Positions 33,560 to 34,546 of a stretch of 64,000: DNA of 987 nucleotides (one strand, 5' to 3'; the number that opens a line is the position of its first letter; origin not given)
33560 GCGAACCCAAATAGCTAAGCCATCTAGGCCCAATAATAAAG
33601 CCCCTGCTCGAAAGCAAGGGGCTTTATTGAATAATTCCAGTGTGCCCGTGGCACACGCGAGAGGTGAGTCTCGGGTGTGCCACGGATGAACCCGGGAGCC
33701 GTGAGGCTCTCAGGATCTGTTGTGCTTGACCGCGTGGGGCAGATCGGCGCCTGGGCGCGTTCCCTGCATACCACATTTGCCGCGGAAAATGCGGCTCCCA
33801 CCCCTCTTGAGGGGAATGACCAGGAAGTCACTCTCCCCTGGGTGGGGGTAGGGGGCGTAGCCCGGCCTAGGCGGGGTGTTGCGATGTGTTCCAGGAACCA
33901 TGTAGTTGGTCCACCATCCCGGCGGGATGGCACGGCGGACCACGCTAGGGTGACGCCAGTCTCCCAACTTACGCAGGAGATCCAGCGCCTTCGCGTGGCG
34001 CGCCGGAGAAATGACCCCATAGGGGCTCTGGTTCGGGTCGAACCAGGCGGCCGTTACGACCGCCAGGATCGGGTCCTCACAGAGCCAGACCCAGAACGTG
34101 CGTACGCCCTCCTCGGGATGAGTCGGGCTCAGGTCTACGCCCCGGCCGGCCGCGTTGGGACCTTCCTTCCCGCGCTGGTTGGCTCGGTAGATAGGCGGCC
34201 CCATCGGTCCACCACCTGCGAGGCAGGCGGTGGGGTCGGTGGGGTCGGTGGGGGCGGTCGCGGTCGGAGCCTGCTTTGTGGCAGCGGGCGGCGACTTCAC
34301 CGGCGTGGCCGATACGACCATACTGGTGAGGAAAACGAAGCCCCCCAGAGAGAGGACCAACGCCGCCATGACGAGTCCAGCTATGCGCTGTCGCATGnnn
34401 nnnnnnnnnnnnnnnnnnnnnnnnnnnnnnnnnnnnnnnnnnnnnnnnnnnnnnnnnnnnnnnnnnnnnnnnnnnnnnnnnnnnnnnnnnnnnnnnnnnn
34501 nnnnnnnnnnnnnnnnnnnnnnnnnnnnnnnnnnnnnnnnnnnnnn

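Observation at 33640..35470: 68% GC island with a two-gene operon of novel Cys-rich membrane and secreted proteins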

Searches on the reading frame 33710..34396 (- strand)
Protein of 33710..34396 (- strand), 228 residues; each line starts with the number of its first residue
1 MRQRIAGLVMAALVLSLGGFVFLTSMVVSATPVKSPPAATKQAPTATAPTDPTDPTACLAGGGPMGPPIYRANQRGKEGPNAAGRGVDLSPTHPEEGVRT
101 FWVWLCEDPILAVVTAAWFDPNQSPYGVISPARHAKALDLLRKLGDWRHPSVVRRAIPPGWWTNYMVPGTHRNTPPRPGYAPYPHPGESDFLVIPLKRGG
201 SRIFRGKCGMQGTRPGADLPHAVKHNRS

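Call 8: search_protein_families(library=pfam, proteins=[window:33710-34396:-], max_evalue=1)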
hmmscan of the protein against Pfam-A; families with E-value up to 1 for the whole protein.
window:33710-34396:- (228 aa): 1 family
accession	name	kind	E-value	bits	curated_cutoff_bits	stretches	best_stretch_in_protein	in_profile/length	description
PF01006.25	HCV_NS4a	-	0.21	11.7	27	1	6-38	6-42/55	Hepatitis C virus non-structural protein NS4a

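Call 9: search_protein_families(library=ncbifam, proteins=[window:33710-34396:-], max_evalue=10)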
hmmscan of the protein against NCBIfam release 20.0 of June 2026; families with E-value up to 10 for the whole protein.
window:33710-34396:- (228 aa): 0 families

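Call 12: find_homologous_proteins(query=window:33710-34396:-, max_evalue=0.01)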
Query window:33710-34396:- (228 aa): 1 proteins with E <= 0.01 among 1147 candidates.
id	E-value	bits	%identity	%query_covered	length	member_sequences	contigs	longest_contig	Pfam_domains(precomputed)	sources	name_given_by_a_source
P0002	6.7e-154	529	100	100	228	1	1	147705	-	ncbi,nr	ncbi:MAG: hypothetical protein JWN01_564 [Patescibacteria group bacterium]|nr:hypothetical protein [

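Call 14: search_protein_families(library=phrogs, proteins=[window:33710-34396:-], max_evalue=1)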
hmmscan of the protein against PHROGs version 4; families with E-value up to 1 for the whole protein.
window:33710-34396:- (228 aa): 1 family
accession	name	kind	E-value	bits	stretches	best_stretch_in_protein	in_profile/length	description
phrog_11462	-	unknown function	0.16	13.1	1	7-50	10-53/92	-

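Call 18: search_dna_similar(query=window:33710-34396:-, collection=phages, mode=protein, max_evalue=1)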
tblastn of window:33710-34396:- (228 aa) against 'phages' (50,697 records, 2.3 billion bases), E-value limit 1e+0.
No match.

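Call 26: search_protein_representatives(protein=window:33710-34396:-)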
Query: 228 residues. Proteins with E-value up to 0.001 (for the whole library): 9; up to 1e-10: 6; up to 1e-30: 1. The best 9 are listed.
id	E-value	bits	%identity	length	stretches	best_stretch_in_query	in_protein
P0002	2.1e-154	528.7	100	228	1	1-228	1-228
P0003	2.2e-17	79.9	37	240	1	35-223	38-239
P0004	5.8e-14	68.7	35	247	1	8-223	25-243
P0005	1.1e-13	67.8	34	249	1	8-217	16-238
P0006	5.1e-12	62.4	37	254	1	9-218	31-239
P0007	9.1e-12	61.5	37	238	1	36-208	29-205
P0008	5.0e-10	55.8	32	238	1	13-224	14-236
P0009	1.1e-07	48.1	39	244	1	19-214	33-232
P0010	5.7e-06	42.6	30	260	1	28-219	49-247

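Call 35: find_homologous_proteins(query=A2, max_evalue=0.001)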
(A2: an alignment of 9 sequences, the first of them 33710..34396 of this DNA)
Query A2 (9 sequences) (228 aa, profile of the alignment): 5 proteins with E <= 0.001 among 8000 candidates.
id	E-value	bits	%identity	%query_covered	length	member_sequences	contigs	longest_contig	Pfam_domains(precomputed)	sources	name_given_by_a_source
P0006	4.3e-84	300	33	93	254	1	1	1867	-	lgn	-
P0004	3.9e-83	297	29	97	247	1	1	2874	-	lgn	-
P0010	2.3e-79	284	29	65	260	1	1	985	-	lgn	-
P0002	3.1e-73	264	100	100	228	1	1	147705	-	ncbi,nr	ncbi:MAG: hypothetical protein JWN01_564 [Patescibacteria group bacterium]|nr:hypothetical protein [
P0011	6.4e-64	234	32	90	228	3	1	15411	-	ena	-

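Call 36: find_encoding_contigs(protein=P0011, flank=10000, max_places=4)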
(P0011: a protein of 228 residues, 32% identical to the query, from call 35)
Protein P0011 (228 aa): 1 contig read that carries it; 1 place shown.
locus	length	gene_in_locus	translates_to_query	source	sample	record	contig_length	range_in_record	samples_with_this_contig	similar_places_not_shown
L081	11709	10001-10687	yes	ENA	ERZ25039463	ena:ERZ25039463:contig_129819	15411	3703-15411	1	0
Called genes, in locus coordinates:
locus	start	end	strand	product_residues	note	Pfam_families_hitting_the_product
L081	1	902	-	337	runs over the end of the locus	PF04542:Sigma70_r2, PF08281:Sigma70_r4_2, PF12680:SnoaL_2 (weak)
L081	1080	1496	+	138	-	PF01042:Ribonuc_L-PSP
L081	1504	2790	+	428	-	PF07690:MFS_1, PF12832:MFS_1_like, PF07690:MFS_1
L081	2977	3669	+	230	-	PF03737:RraA-like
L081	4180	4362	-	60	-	-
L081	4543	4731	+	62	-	-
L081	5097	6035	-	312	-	PF03631:Virul_fac_BrkB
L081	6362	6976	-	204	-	PF13468:Glyoxalase_3, PF13669:Glyoxalase_4 (weak)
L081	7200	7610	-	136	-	PF14023:Bestrophin-like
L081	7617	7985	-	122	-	PF14023:Bestrophin-like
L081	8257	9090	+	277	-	PF04185:Phosphoesterase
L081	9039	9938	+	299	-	PF04185:Phosphoesterase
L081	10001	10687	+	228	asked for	-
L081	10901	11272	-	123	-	-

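Call 37: find_encoding_contigs(protein=P0004, flank=5000, max_places=3)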
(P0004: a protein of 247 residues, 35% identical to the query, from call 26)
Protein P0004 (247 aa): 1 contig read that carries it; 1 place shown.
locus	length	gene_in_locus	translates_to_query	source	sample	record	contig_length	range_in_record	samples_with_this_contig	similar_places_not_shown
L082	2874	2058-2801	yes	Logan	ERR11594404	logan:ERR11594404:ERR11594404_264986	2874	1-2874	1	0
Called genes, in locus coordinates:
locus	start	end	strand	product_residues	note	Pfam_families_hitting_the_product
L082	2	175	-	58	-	?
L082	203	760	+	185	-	PF01330:RuvA_N, PF00633:HHH (faint), PF14520:HHH_5, PF07499:RuvA_C (weak)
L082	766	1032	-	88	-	-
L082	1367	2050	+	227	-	-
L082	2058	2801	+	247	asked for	-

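Call 38: find_encoding_contigs(protein=P0006, flank=5000, max_places=3)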
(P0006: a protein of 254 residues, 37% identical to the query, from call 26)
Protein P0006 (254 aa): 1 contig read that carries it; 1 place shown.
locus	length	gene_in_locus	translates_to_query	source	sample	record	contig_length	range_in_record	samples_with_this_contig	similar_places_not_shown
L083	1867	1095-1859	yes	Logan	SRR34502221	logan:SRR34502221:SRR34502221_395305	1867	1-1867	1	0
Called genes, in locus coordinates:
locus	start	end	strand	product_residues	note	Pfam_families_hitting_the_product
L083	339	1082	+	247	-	-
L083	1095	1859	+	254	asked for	-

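Call 44: list_cluster_members(proteins=[P0003, P0005, P0007, P0008, P0009, L082:203-757:+, L081:1504-2787:+, L081:2977-3666:+, L081:5100-6035:-, L081:1080-1493:+])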
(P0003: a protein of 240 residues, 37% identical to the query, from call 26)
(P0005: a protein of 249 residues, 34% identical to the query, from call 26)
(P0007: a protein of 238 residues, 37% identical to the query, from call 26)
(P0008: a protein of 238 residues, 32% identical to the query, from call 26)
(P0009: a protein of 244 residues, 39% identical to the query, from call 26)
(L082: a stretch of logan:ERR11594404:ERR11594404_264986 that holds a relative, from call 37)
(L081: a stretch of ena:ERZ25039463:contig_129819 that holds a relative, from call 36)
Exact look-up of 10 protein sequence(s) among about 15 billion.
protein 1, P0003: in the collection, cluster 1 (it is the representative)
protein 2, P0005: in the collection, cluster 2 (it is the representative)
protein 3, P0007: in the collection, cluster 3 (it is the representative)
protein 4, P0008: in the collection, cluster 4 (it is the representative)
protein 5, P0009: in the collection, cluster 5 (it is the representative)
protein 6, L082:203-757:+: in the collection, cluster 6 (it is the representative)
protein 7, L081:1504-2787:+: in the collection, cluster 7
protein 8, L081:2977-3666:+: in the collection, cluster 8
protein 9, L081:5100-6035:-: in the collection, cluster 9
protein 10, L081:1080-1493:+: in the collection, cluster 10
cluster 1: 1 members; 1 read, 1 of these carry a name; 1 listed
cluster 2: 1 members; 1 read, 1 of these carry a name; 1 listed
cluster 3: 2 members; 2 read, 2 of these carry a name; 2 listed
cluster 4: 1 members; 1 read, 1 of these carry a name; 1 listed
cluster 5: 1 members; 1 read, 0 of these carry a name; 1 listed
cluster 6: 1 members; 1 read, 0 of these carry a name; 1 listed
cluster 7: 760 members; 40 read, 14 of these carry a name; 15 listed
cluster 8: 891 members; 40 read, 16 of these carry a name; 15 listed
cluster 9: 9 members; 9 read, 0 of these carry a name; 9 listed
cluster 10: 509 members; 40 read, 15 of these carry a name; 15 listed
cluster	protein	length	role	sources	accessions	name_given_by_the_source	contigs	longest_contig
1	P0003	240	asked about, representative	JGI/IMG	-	hypothetical protein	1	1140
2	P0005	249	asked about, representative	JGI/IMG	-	hypothetical protein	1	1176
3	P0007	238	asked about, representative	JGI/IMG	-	hypothetical protein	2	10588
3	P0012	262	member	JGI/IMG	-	hypothetical protein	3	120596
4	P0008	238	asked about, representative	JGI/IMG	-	hypothetical protein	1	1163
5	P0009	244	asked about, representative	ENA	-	-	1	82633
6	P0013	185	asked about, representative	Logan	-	-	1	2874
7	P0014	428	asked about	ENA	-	-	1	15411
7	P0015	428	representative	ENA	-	-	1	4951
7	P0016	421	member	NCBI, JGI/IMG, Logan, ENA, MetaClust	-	MFS family permease | \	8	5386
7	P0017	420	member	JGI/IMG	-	MFS family permease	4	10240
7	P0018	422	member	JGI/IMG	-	MFS family permease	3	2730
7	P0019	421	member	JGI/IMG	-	MFS family permease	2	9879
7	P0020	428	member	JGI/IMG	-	MFS family permease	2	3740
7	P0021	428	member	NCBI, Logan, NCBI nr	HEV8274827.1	MAG TPA: MFS transporter [Streptosporangiaceae bacterium] | MFS transporter [Streptosporangiaceae bacterium]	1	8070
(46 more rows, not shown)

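Call 47: find_encoding_contigs(protein=P0012, flank=8000, max_places=3)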
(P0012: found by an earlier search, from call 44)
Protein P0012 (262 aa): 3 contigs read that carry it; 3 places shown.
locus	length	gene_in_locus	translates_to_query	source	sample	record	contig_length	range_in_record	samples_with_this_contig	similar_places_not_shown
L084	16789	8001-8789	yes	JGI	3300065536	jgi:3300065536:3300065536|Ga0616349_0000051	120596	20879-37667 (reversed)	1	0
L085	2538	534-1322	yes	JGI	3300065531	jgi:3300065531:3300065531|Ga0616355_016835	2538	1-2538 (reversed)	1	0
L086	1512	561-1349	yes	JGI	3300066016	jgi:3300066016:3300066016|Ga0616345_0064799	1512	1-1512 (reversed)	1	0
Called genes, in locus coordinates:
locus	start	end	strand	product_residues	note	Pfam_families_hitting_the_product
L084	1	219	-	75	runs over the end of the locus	-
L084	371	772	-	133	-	-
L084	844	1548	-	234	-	PF00702:Hydrolase, PF12710:HAD, PF13419:HAD_2 (faint), PF08282:Hydrolase_3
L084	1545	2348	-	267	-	PF00763:THF_DHG_CYH, PF02882:THF_DHG_CYH_C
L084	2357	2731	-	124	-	PF00072:Response_reg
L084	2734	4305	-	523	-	PF05227:CHASE3, PF00512:HisKA, PF02518:HATPase_c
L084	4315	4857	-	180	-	-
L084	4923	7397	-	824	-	PF00690:Cation_ATPase_N, PF00122:E1-E2_ATPase, PF00702:Hydrolase, PF13246:Cation_ATPase, PF08282:Hydrolase_3 (weak), PF00689:Cation_ATPase_C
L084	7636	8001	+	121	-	-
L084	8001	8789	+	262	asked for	-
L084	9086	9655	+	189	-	-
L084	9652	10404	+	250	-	-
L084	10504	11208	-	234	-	PF00106:adh_short, PF01370:Epimerase (faint), PF08659:KR, PF13561:adh_short_C2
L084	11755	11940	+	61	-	-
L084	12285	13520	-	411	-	PF01266:DAO (faint), PF07992:Pyr_redox_2, PF13450:NAD_binding_8 (faint), PF13454:NAD_binding_9 (faint), PF00070:Pyr_redox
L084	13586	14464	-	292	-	PF01040:UbiA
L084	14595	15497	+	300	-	PF00116:COX2 (faint), PF06481:COX_ARM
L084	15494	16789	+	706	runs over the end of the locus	PF00115:COX1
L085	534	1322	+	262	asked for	-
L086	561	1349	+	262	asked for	-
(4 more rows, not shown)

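Call 48: find_encoding_contigs(protein=P0009, flank=8000, max_places=3)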
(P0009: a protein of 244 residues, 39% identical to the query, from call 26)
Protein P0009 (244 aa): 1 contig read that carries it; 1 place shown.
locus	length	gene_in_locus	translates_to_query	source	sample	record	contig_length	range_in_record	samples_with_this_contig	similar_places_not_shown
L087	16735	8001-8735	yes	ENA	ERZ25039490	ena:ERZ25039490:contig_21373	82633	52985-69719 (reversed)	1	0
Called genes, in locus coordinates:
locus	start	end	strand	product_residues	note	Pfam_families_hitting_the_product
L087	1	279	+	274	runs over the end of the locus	PF01073:3Beta_HSD, PF01370:Epimerase, PF04321:RmlD_sub_bind (weak), PF07993:NAD_binding_4 (faint), PF13460:NAD_binding_10 (weak), PF16363:GDP_Man_Dehyd (weak)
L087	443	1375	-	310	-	PF08240:ADH_N, PF00107:ADH_zinc_N, PF13602:ADH_zinc_N_2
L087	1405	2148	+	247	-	PF00440:TetR_N, PF21597:TetR_C_43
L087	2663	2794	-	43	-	-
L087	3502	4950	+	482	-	PF00589:Phage_integrase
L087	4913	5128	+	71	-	-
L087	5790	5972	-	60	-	-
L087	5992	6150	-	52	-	PF01527:HTH_Tnp_1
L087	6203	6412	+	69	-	-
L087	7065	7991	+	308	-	PF13489:Methyltransf_23, PF13847:Methyltransf_31, PF08241:Methyltransf_11, PF08242:Methyltransf_12, PF13649:Methyltransf_25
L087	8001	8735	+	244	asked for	-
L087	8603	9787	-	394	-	-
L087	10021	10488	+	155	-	PF00665:rve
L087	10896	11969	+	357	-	PF13604:AAA_30 (weak), PF13401:AAA_22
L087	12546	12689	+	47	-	-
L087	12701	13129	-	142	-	-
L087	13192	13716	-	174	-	-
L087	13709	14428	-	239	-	PF03704:BTAD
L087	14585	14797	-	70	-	-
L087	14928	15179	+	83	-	-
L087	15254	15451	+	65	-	-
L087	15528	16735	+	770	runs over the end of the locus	PF01656:CbiA, PF13614:AAA_31 (weak)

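Call 49: find_encoding_contigs(protein=P0010, flank=5000, max_places=3)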
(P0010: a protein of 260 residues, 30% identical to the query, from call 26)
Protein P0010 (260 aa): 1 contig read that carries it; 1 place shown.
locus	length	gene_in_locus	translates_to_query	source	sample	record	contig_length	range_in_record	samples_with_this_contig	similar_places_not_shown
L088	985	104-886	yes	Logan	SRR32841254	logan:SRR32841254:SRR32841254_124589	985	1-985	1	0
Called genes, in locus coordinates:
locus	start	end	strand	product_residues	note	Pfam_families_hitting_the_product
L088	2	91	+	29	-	?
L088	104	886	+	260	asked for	-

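Call 58: find_related_loci(query=P0012, collection=metagenome_contigs, flank=10000)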
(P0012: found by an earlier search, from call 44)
Query P0012 (262 aa) in metagenome_contigs; peptide patterns used: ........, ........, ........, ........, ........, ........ (x = any residue, [..] = any of these).
300 stretches matched a pattern, but none encodes a relative of the query by tblastn (E <= 1e-3).

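Call 60: find_related_loci(query=A7, collection=metagenome_contigs, flank=10000)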
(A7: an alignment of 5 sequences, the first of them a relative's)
Query A7 (254 aa) in metagenome_contigs; peptide patterns used: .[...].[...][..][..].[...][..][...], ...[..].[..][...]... (x = any residue, [..] = any of these).
91 stretches matched a pattern, but none encodes a relative of the query by tblastn (E <= 1e-3).

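Call 61: predict_structure(alignment_id=A6)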
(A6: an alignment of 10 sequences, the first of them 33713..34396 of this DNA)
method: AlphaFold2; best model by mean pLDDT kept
length: 228 residues; sequences in the alignment: 10
mean_pLDDT: 77.7   pTM: 0.70
mean pLDDT of the five models: 77.7, 75.4, 75.0, 73.7, 71.2
residues with pLDDT >= 90: 104; 70-90: 54; 50-70: 27; < 50: 43
segments of 3 or more residues with pLDDT < 50: 16-26, 28-30, 33-35, 38-52, 62-64
pLDDT, mean of each block of 10 residues (from residue 1): 50 50 48 48 40 51 63 87 90 91 91 94 89 90 94 95 92 87 90 96 95 89 65
secondary structure, 60 per line:
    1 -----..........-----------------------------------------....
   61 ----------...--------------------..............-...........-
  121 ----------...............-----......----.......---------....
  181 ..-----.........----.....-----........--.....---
elements in order: H6-15 H57-60 H94-107 H109-119 H131-144 E151-156 E161-167 E177-182 E188-196 E201-205 E211-215 H221-225
